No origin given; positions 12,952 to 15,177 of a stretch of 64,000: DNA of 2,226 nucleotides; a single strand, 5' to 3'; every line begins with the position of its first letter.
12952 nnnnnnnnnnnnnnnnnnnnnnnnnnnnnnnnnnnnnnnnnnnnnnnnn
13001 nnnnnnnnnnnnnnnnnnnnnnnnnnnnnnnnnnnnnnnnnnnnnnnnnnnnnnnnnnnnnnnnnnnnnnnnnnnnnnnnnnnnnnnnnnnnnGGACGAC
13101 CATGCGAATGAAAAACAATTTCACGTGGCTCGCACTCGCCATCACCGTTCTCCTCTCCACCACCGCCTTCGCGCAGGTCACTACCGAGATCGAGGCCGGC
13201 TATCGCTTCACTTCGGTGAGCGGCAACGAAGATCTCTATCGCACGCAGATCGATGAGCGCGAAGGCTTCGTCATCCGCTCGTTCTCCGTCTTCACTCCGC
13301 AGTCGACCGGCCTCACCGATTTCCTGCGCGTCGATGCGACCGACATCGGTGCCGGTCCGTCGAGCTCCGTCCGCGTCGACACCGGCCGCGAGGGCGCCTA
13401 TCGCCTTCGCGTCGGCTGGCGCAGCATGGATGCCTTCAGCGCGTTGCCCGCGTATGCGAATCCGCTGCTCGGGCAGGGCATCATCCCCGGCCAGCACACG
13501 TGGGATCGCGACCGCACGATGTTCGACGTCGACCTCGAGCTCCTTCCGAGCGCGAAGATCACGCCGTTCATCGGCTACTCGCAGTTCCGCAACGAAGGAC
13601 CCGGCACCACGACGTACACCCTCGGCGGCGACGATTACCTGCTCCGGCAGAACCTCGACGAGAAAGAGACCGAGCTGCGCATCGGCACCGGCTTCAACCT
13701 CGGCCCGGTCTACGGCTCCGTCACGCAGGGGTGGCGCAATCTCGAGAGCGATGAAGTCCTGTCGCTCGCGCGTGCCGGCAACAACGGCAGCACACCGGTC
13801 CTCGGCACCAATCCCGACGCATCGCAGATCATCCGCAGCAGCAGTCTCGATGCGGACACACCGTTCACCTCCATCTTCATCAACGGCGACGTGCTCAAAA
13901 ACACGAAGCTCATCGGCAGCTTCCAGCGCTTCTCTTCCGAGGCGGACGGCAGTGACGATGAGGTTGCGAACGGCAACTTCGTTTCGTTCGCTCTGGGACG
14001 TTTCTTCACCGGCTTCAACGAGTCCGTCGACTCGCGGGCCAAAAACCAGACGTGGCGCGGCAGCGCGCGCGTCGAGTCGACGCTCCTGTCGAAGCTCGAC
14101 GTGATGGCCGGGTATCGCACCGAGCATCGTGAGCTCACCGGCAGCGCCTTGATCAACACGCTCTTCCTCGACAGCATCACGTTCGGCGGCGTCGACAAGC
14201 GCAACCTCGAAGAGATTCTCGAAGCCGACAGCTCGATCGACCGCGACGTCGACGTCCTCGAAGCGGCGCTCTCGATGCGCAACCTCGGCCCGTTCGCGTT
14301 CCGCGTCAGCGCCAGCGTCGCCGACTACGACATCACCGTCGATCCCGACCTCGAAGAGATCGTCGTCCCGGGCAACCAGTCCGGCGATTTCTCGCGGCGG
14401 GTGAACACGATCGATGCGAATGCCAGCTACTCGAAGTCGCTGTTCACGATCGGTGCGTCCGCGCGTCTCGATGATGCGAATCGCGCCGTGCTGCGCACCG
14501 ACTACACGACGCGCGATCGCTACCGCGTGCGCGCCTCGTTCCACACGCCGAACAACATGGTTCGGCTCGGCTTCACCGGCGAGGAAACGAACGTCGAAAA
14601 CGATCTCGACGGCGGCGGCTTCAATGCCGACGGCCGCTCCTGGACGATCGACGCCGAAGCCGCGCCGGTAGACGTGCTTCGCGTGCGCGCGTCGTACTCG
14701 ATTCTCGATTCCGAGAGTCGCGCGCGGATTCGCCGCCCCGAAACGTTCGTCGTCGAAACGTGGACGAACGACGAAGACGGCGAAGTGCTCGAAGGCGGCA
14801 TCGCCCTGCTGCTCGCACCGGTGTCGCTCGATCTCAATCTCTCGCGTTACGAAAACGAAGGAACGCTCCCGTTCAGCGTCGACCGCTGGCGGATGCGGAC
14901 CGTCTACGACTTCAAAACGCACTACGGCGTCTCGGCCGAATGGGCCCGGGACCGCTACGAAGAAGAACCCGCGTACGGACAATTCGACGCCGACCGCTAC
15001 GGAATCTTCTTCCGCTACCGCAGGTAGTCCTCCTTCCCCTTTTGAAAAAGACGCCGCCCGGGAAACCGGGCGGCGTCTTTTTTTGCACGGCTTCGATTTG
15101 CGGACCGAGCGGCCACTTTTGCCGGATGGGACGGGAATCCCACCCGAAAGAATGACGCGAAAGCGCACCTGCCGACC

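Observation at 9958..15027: MtrC-MtrA-MtrB-like porin-cytochrome conduit (two decahaem cytochromes + large beta-barrel) in Shewanella-like gene order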

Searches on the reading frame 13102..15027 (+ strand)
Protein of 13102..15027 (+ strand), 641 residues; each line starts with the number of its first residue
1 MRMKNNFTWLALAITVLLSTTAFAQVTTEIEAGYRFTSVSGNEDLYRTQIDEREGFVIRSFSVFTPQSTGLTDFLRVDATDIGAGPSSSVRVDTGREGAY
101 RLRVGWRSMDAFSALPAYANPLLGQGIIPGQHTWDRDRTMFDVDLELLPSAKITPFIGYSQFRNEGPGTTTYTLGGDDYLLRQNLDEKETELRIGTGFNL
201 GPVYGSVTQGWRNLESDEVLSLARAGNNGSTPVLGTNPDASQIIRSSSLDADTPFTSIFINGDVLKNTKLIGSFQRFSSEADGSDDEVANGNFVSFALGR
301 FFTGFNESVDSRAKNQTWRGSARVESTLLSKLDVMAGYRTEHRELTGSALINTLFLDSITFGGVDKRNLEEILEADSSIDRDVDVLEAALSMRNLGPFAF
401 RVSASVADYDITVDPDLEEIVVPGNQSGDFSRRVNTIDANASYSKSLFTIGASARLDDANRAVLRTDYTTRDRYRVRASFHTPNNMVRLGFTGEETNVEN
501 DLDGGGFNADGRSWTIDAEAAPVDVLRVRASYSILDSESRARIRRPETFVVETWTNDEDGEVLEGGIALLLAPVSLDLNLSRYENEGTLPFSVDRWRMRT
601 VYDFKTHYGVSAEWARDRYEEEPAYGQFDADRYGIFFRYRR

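Call 4: search_protein_families(library=pfam, proteins=[window:13102-15027:+], max_evalue=1)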
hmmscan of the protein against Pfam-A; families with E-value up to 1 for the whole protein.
window:13102-15027:+ (641 aa): 0 families

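Call 5: search_protein_families(library=ncbifam, proteins=[window:13102-15027:+], max_evalue=1)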
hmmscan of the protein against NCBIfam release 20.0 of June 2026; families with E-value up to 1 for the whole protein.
window:13102-15027:+ (641 aa): 1 family
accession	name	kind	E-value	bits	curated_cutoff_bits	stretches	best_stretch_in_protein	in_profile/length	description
TIGR04219.1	OMP_w_GlyGly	subfamily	0.039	13.2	105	0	8-47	3-41/234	TIGR04219 family outer membrane beta-barrel protein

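Call 8: search_solved_structures(query=window:13102-15027:+, max_evalue=10)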
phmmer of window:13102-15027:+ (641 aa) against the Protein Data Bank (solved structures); distinct sequences matched with E-value up to 10: 1.
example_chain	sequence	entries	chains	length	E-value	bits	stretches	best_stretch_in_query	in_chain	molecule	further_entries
1zs8_A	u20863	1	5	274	0.064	15.1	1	173-217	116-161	histocompatibility 2, M region locus 10.5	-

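Call 9: find_homologous_proteins(query=window:13102-15027:+, max_evalue=0.001)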
Query window:13102-15027:+ (641 aa): 480 proteins with E <= 0.001 among 8000 candidates; the best 120 are listed.
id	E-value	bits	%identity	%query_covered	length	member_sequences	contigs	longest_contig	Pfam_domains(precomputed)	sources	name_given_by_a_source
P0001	0.0e+0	1387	96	100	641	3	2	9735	-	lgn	-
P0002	0.0e+0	1282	88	100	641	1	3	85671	-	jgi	jgi:hypothetical protein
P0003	0.0e+0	1249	84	100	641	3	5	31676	-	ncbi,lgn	-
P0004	0.0e+0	1210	82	100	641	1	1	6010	-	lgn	-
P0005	0.0e+0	1208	81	100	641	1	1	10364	-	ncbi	-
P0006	0.0e+0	1109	75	99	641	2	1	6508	-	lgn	-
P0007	0.0e+0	1100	75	99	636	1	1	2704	-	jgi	jgi:hypothetical protein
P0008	0.0e+0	1045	70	100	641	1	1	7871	-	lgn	-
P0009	4.7e-240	817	57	99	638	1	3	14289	PF13609.13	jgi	jgi:hypothetical protein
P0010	8.1e-240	816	58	100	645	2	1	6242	-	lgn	-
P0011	7.8e-239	813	57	99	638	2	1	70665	-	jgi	-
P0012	5.2e-235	800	58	96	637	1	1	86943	-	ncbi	-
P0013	1.5e-231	789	57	97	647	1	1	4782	-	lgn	-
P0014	1.8e-231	788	58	97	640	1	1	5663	-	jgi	jgi:hypothetical protein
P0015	4.7e-231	787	57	96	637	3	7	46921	-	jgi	jgi:hypothetical protein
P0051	7.1e-197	674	49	100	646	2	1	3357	PF13609.13,PF11854.15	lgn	-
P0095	8.6e-189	647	47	100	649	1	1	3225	PF13505.13,PF11854.15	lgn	-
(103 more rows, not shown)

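Call 12: search_solved_structures(query=A1, max_evalue=10, show_alignments=1)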
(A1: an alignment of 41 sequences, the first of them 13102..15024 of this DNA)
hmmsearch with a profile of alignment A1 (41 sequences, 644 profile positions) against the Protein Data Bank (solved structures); distinct sequences matched with E-value up to 10: 1.
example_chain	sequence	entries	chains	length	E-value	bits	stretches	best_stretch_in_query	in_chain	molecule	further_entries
1zs8_A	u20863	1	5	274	0.0025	19.7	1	175-217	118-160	histocompatibility 2, M region locus 10.5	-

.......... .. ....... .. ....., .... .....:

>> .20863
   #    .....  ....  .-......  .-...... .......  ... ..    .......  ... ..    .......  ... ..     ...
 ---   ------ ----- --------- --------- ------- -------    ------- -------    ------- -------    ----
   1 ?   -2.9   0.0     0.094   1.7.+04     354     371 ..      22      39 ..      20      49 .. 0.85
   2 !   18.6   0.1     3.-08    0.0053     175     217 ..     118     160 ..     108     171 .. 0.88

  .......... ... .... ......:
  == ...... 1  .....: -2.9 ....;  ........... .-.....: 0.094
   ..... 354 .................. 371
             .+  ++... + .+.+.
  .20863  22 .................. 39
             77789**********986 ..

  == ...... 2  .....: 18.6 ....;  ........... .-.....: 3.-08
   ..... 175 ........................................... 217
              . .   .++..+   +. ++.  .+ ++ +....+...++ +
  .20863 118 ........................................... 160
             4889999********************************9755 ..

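Call 14: search_protein_families(library=pfam, alignment_id=A1, max_evalue=1)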
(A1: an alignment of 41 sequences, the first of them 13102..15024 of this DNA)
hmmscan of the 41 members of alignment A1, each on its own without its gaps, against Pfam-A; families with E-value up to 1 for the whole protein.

A. member 1, window:13102-15024:+ (641 aa): 0 families

B. families by the number of members that match (of 41 scanned): 9 families
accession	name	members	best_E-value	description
PF13609.12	Porin_4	14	8.1e-11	Gram-negative porin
PF13505.12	OMP_b-brl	12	7.1e-07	Outer membrane protein beta-barrel domain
PF11854.14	MtrB_PioB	12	2.8e-06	Putative outer membrane beta-barrel porin, MtrB/PioB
PF01949.23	Endo_dU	3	0.11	Endonuclease dU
PF19359.4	DUF5936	2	0.058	Family of unknown function (DUF5936)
PF10922.13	T7-like_gp12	1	0.099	Bacteriophage T7-like, gene 1.2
PF03948.19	Ribosomal_L9_C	1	0.15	Ribosomal protein L9, C-terminal domain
PF05436.16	MF_alpha_N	1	0.17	Mating factor alpha precursor N-terminus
PF04625.18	DEC-1_N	1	0.23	DEC-1 protein, N-terminal region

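Call 25: predict_structure(alignment_id=A1)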
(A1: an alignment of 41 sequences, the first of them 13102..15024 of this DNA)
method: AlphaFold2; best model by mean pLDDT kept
length: 641 residues; sequences in the alignment: 41
mean_pLDDT: 83.4   pTM: 0.74
mean pLDDT of the five models: 83.4, 80.1, 78.9, 77.2, 72.5
residues with pLDDT >= 90: 340; 70-90: 172; 50-70: 72; < 50: 57
segments of 3 or more residues with pLDDT < 50: 1-12, 15-24, 121-130, 226-238, 417-425
pLDDT, mean of each block of 10 residues (from residue 1): 39 48 64 94 82 91 76 86 88 90 94 61 46 78 92 94 87 56 90 96 96 94 54 45 85 97 93 96 88 66 83 93 91 94 89 81 71 80 96 89 96 60 56 95 94 96 75 97 92 94 76 97 93 94 64 85 96 94 91 96 93 95 81 95 81
secondary structure, 60 per line:
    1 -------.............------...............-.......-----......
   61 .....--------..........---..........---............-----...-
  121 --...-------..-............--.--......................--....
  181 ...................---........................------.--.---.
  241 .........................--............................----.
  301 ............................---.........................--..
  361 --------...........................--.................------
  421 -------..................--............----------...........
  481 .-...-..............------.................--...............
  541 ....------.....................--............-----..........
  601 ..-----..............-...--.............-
elements in order: H8-20 E27-41 H43-49 E55-65 E74-83 E87-96 E100-111 E136-147 E153-174 E177-199 E203-226 E240-265 E268-295 E300-328 E332-356 E369-395 E398-414 E428-445 E448-459 E470-481 E487-500 E507-523 E526-544 E551-571 E574-585 E591-602 E608-621 E628-640

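Call 28: find_related_loci(query=A1, collection=genome_contigs, flank=8000)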
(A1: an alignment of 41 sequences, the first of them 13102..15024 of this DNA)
Query A1 (641 aa) in genome_contigs; peptide patterns used: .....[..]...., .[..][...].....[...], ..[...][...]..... (x = any residue, [..] = any of these).
185 stretches matched a pattern; 117 encode a relative of the query (tblastn E <= 1e-3); the best 80 are kept; 80 distinct loci.
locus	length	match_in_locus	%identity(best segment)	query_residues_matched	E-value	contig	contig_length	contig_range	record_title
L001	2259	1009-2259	85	1-417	0e+0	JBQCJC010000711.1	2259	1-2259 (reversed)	MAG: Thermoanaerobaculia bacterium isolate bin917 k141_210823, whole genome shotgun sequence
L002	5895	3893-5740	57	26-640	0e+0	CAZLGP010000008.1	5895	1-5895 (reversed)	MAG TPA_asm: uncultured Thermoanaerobaculia bacterium isolate binchicken_co31_43 genome assembly, contig: k141_1157100,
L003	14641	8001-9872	56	11-640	0e+0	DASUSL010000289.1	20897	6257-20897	MAG TPA_asm: Thermoanaerobaculia bacterium isolate SMAG_U1735 k141_1225439, whole genome shotgun sequence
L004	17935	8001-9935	50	1-639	0e+0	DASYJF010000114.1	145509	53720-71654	MAG TPA_asm: Thermoanaerobaculia bacterium isolate SMAG_U4288 k141_1788385, whole genome shotgun sequence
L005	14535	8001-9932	49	3-639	0e+0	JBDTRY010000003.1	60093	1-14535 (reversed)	MAG: Acidobacteriota bacterium isolate cluster3_bin.258 NODE_1125_length_60093_cov_10.726507, whole genome shotgun seque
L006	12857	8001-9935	48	3-640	0e+0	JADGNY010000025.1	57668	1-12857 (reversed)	MAG: Thermoanaerobaculia bacterium isolate Chersky.31_28 contig-100_92, whole genome shotgun sequence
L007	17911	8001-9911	47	9-640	0e+0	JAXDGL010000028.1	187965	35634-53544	MAG: Thermoanaerobaculia bacterium isolate BP_50 scaffold_3504339, whole genome shotgun sequence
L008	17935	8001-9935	47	3-640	0e+0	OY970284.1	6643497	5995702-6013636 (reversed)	MAG: Thermoanaerobaculia bacterium isolate MFD05513.bin.1.42 genome assembly, chromosome: 1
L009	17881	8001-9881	49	1-636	0e+0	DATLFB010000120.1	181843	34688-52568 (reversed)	MAG TPA_asm: Thermoanaerobaculia bacterium isolate SMAG_U14391 k141_460721, whole genome shotgun sequence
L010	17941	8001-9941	48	1-640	0e+0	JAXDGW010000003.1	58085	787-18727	MAG: Thermoanaerobaculia bacterium isolate BP_51 scaffold_2032162, whole genome shotgun sequence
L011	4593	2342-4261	48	1-639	0e+0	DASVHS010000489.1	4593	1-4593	MAG TPA_asm: Thermoanaerobaculia bacterium isolate SMAG_U2973 k141_797769, whole genome shotgun sequence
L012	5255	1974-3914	46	1-640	0e+0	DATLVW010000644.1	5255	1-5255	MAG TPA_asm: Thermoanaerobaculia bacterium isolate SMAG_U13202 k141_397635, whole genome shotgun sequence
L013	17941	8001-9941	46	1-640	0e+0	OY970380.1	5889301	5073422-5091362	MAG: Thermoanaerobaculia bacterium isolate MFD05537.bin.c.2 genome assembly, chromosome: 1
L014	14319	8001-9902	46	2-640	0e+0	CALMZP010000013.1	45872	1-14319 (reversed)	MAG TPA_asm: uncultured Acidobacteria bacterium isolate SRR6670122_bin.76_CONCOCT_v1.1_MAG genome assembly, contig: ERZ5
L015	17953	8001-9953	47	3-640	0e+0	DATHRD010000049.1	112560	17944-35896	MAG TPA_asm: Thermoanaerobaculia bacterium isolate SMAG_U12756 k141_2371572, whole genome shotgun sequence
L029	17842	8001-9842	47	10-637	5e-176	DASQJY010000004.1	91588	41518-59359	MAG TPA_asm: Thermoanaerobaculia bacterium isolate SMAG_U11898 k141_392663, whole genome shotgun sequence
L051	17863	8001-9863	41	29-640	4e-146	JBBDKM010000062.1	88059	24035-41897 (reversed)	MAG: Thermoanaerobaculia bacterium isolate LejiaA_69_48 Lejia_A_473_length_88059_cov_30, whole genome shotgun sequence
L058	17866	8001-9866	38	28-640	4e-132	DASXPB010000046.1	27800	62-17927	MAG TPA_asm: Thermoanaerobaculia bacterium isolate SMAG_U5397 k141_3749802, whole genome shotgun sequence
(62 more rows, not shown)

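Call 29: fold_search(model_id=the predicted structure, library=pdb)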
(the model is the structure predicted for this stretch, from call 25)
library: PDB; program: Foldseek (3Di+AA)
matches with E <= 10: 817; with E <= 0.001: 223
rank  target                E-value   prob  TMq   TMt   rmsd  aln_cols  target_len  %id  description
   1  6r2q_B                7.4e-14  1.00  0.64  0.63   8.9       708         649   11  Structure of the Mtr complex (released 2020-04-22)
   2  5fp1                  5.4e-11  1.00  0.41  0.38  12.2       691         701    9  Crystal structure of the siderophore receptor PiuA from Acinetobacter baumannii (released 2016-05-11)
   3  1xkw                  7.1e-11  1.00  0.36  0.35  17.3       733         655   11  Pyochelin outer membrane receptor FptA from Pseudomonas aeruginosa (released 2005-10-04)
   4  6z8s_B                1.6e-10  1.00  0.44  0.44  11.6       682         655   10  Copper transporter OprC (released 2021-06-09)
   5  5fok_A                1.7e-10  1.00  0.41  0.40  12.7       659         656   10  Crystal structure of the siderophore receptor PiuA from Pseudomonas aeruginosa (released 2016-05-11)
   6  5nec_A                2.4e-10  1.00  0.40  0.40  12.4       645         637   11  Crystal structure of the siderophore receptor PiuD from Pseudomonas aeruginosa (released 2018-02-07)
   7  5fok_B                4.0e-10  1.00  0.41  0.41  12.8       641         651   10  Crystal structure of the siderophore receptor PiuA from Pseudomonas aeruginosa (released 2016-05-11)
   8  4epa                  5.6e-10  1.00  0.47  0.48  11.0       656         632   11  The crystal structure of the ferric yersiniabactin uptake receptor FyuA from Yersinia pestis (released 2012-06-20)
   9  6fom_A                5.8e-10  1.00  0.42  0.42  12.0       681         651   10  Copper transporter OprC (released 2019-03-13)
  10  6z8u_A                6.1e-10  1.00  0.44  0.44  11.9       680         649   11  Copper transporter OprC (released 2021-06-09)
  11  5nec_B                6.1e-10  1.00  0.41  0.40  12.1       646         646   11  Crystal structure of the siderophore receptor PiuD from Pseudomonas aeruginosa (released 2018-02-07)
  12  6fok_A                6.1e-10  1.00  0.43  0.42  12.4       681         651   11  Copper transporter OprC (released 2019-03-13)
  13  6z8r_B                8.6e-10  1.00  0.44  0.43  11.8       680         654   10  Copper transporter OprC (released 2021-06-09)
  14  6z8u_B                8.6e-10  1.00  0.44  0.43  11.6       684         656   10  Copper transporter OprC (released 2021-06-09)
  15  6z8s_A                1.0e-09  1.00  0.44  0.43  12.0       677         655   11  Copper transporter OprC (released 2021-06-09)
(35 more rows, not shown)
